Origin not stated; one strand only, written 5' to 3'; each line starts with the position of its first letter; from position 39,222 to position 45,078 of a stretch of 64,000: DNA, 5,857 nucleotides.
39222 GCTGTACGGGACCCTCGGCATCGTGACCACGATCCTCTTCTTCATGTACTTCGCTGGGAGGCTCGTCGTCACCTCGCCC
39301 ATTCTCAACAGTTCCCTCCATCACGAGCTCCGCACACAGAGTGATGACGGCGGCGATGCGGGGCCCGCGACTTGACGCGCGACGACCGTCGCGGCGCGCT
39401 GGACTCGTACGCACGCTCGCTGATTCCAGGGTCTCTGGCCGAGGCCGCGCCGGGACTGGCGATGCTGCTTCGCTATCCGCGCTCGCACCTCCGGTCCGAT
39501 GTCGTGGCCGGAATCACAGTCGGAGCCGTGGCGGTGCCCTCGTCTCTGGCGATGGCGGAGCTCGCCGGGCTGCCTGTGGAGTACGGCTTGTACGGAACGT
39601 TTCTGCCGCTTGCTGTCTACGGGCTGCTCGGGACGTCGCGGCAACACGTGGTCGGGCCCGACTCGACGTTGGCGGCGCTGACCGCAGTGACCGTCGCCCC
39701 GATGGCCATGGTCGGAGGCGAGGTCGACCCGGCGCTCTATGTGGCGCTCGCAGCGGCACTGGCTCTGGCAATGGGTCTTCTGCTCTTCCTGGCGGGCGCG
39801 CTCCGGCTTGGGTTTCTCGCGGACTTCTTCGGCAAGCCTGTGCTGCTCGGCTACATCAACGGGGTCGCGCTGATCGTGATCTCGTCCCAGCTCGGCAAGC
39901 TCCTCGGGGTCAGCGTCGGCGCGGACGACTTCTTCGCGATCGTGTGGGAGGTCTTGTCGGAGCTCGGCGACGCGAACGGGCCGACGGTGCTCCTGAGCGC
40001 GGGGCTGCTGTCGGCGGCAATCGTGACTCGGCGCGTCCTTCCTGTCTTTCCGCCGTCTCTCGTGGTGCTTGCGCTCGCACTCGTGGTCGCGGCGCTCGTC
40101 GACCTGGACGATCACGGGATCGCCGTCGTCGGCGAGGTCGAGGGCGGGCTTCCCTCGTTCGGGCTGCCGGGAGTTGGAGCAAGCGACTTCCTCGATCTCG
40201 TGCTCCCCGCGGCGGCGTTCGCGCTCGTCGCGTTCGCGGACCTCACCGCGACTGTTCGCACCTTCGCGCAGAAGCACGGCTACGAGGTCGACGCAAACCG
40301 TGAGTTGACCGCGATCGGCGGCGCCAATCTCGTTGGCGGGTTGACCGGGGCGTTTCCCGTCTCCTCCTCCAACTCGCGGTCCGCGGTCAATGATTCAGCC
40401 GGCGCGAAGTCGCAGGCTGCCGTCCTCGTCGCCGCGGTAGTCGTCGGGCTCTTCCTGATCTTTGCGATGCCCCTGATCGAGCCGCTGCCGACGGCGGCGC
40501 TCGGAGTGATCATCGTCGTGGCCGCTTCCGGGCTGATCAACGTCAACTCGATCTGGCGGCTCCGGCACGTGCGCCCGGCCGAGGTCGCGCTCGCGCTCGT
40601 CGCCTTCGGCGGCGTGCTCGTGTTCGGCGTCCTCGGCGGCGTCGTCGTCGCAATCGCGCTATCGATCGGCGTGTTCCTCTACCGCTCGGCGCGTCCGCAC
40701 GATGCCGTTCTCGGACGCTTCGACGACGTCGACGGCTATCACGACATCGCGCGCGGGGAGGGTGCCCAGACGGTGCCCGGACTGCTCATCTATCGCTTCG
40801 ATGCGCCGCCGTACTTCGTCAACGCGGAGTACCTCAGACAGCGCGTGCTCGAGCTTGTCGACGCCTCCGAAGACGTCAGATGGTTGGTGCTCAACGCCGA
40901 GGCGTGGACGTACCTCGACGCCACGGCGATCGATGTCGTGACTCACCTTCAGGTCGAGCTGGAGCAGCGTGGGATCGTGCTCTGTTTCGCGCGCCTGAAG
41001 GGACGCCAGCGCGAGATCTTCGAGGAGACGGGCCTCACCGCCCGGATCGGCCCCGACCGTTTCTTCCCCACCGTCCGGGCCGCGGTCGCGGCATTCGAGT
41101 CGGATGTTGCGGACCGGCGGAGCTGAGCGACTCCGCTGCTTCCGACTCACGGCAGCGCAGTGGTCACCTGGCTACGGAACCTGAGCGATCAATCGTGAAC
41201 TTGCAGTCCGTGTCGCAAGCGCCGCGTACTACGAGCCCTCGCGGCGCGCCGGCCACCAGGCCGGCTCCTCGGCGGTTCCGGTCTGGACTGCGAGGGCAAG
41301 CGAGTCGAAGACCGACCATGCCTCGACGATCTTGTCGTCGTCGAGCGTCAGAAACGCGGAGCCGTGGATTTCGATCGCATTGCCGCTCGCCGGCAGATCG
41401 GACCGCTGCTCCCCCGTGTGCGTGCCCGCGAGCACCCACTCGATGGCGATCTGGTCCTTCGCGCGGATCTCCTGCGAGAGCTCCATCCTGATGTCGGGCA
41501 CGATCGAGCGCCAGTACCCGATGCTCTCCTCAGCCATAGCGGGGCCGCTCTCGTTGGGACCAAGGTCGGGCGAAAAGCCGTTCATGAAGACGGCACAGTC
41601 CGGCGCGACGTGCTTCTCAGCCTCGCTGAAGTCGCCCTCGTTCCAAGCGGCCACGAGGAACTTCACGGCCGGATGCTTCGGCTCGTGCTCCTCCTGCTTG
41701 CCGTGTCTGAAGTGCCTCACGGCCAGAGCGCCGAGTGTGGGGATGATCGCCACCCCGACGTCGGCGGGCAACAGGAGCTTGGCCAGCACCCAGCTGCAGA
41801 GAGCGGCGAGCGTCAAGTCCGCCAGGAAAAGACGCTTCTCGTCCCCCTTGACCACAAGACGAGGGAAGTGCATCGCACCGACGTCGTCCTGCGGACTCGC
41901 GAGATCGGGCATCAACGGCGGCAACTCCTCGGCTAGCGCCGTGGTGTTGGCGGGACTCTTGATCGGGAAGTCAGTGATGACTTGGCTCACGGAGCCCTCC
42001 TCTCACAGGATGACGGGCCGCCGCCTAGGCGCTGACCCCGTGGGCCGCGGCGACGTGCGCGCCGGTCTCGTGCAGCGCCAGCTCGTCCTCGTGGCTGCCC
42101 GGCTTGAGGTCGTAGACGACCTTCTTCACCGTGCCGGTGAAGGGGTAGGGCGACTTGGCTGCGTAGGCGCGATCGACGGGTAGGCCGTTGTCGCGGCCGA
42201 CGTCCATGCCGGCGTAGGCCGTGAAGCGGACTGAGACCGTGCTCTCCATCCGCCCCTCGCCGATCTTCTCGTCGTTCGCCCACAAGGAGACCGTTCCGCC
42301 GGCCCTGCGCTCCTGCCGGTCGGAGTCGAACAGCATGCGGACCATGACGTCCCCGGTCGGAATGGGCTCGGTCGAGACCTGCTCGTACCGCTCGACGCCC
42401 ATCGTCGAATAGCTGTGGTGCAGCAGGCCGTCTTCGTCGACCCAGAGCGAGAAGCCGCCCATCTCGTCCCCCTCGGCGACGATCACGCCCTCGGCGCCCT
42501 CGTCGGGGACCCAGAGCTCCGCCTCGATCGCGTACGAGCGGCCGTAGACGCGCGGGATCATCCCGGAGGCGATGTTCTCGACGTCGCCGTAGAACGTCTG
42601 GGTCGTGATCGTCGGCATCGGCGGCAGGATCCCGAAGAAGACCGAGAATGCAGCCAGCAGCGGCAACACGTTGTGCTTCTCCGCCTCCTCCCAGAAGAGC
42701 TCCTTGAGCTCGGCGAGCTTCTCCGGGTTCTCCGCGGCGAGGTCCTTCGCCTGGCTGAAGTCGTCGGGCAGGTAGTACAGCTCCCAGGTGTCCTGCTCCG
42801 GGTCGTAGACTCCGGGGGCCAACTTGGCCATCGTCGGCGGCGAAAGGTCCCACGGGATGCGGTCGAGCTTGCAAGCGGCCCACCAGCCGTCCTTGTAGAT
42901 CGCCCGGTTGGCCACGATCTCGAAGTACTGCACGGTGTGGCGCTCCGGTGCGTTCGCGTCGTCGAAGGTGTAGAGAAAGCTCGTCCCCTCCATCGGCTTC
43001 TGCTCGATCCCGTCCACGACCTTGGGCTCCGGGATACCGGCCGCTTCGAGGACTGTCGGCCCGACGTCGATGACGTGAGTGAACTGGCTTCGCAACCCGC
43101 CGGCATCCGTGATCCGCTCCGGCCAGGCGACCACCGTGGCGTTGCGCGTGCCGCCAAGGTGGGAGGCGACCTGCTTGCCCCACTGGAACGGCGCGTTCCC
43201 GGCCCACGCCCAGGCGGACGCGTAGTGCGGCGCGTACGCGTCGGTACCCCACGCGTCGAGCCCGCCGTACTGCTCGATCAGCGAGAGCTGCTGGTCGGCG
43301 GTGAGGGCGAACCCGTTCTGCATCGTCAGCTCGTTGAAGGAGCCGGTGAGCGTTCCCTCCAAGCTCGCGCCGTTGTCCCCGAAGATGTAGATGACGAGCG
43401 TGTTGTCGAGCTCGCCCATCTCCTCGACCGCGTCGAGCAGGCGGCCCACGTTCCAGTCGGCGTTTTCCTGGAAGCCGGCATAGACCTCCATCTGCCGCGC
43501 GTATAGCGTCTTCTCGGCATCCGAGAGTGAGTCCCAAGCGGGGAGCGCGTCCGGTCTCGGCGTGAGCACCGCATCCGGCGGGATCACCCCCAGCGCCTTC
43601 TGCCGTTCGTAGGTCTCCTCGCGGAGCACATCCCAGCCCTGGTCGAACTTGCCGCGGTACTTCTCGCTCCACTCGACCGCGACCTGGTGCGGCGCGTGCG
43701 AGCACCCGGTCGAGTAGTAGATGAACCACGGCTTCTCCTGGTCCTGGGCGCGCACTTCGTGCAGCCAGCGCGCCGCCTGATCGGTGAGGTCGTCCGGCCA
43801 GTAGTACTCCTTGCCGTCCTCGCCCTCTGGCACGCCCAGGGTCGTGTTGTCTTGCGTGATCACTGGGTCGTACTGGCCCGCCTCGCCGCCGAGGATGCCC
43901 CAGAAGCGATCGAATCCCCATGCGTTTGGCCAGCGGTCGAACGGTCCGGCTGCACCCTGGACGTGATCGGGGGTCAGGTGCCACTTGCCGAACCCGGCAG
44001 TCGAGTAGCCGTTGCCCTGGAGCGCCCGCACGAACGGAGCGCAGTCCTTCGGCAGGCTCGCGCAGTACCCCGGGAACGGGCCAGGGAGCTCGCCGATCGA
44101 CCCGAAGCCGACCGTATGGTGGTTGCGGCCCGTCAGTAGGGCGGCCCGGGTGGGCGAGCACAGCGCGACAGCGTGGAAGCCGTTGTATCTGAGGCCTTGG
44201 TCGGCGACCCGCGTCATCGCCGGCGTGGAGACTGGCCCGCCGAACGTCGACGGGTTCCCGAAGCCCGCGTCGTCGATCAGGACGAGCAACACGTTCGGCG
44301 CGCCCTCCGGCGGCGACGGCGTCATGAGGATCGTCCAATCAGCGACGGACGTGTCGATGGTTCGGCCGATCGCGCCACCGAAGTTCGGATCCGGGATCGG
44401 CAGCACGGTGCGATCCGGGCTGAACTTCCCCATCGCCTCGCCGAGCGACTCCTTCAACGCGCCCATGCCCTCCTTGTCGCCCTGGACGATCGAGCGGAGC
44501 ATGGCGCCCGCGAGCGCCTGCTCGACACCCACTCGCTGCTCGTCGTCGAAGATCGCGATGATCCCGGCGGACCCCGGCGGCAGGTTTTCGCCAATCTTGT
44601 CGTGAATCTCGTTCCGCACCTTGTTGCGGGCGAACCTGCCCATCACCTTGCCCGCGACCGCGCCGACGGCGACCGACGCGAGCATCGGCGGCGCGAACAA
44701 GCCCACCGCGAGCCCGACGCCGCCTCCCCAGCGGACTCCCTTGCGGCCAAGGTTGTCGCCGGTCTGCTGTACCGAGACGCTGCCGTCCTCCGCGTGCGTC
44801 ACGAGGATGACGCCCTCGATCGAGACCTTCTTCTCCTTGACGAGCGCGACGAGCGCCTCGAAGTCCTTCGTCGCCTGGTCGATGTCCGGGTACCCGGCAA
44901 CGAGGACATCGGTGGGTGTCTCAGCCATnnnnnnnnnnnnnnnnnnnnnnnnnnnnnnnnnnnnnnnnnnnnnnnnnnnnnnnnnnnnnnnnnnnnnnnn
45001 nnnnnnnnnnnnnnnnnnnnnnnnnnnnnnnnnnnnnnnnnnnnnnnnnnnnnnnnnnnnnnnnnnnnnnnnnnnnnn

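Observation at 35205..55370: Seven intergenic copies of the palindrome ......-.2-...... tie a 20-kb block of stress and membrane genes into a putative regulon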

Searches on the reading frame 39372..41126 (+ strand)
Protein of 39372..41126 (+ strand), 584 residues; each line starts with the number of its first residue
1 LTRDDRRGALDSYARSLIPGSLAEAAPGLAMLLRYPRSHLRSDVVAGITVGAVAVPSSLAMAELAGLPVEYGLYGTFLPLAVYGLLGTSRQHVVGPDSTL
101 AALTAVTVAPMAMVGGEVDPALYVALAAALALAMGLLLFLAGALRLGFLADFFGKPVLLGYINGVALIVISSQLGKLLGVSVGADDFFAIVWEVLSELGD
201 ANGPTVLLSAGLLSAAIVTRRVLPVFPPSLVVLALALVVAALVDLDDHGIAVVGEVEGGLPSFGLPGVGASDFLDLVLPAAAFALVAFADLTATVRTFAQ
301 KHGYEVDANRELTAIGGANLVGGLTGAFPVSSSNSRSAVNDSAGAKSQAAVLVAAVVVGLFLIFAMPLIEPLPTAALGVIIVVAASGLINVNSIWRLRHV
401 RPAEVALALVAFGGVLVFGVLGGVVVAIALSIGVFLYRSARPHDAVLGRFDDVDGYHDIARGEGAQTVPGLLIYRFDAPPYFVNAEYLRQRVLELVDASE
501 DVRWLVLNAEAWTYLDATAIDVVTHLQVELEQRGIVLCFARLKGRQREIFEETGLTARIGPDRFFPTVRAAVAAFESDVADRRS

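Call 10: search_protein_families(library=pfam, proteins=[window:39372-41126:+], max_evalue=0.01)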
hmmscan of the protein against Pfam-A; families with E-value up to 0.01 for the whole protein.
window:39372-41126:+ (584 aa): 2 families
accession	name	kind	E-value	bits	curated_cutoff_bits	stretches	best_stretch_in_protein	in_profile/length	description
PF00916.26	Sulfate_transp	-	4.8e-93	312.4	23.2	1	40-410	1-379/380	Sulfate permease family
PF01740.26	STAS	-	2.9e-15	56.4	22.6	1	465-571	4-106/106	STAS domain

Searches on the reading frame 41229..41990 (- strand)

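Call 10: search_protein_families(library=pfam, proteins=[window:41229-41990:-], max_evalue=0.01)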
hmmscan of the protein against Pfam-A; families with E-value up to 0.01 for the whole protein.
window:41229-41990:- (253 aa): 2 families
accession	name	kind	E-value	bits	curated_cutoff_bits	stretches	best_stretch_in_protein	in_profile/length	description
PF07366.18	SnoaL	-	9.8e-22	77.6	28.4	1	108-236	3-125/126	SnoaL-like polyketide cyclase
PF12680.13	SnoaL_2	-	8e-12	46.1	27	1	112-223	4-101/102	SnoaL-like domain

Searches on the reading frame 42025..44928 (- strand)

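Call 10: search_protein_families(library=pfam, proteins=[window:42025-44928:-], max_evalue=0.01)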
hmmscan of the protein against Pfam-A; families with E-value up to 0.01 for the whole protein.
window:42025-44928:- (967 aa): 3 families
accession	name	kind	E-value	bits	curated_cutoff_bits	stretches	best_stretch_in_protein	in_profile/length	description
PF00884.28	Sulfatase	-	1.2e-60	205.8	25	1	211-632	1-301/301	Sulfatase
PF06897.17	DUF1269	-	4.7e-09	36.9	26.9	1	67-143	3-79/100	Protein of unknown function (DUF1269)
PF16347.10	SGSH_C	-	0.00019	22.1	29.3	1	596-646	18-67/154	N-sulphoglucosamine sulphohydrolase, C-terminal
